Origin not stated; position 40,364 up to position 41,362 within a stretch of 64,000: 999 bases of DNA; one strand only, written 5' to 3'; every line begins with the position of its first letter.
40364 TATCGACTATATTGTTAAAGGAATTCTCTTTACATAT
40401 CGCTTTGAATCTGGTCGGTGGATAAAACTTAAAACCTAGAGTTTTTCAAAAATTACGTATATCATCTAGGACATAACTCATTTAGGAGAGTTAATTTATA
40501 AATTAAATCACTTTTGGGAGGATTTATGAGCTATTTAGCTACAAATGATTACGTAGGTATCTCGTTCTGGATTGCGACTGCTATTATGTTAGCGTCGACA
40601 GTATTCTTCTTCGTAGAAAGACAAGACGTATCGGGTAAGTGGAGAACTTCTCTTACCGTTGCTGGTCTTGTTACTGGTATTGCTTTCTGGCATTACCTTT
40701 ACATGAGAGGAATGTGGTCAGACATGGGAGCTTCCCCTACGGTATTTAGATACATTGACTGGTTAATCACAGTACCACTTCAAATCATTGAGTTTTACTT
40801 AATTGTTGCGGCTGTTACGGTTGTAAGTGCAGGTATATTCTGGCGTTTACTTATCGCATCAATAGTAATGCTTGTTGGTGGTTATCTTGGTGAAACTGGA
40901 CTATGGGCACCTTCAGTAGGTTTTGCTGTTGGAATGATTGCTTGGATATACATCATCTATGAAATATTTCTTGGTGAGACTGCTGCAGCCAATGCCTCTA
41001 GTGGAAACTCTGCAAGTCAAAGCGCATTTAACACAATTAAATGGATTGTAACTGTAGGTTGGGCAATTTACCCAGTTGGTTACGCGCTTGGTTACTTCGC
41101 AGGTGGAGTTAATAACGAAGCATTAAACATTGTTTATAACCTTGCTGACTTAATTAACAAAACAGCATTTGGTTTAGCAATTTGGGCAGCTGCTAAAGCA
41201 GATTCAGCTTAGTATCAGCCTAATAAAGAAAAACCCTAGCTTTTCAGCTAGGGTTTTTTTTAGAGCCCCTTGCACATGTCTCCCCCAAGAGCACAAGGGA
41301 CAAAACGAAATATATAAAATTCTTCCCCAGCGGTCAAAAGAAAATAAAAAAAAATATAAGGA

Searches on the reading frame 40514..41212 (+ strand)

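Call 6: search_protein_families(library=pfam, proteins=[window:40514-41212:+], max_evalue=1)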
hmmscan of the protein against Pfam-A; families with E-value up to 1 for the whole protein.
window:40514-41212:+ (232 aa): 1 family
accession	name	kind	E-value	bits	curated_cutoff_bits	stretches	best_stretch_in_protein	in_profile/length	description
PF01036.24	Bac_rhodopsin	-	1e-46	159.7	24.6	1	15-227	4-221/224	Bacteriorhodopsin-like protein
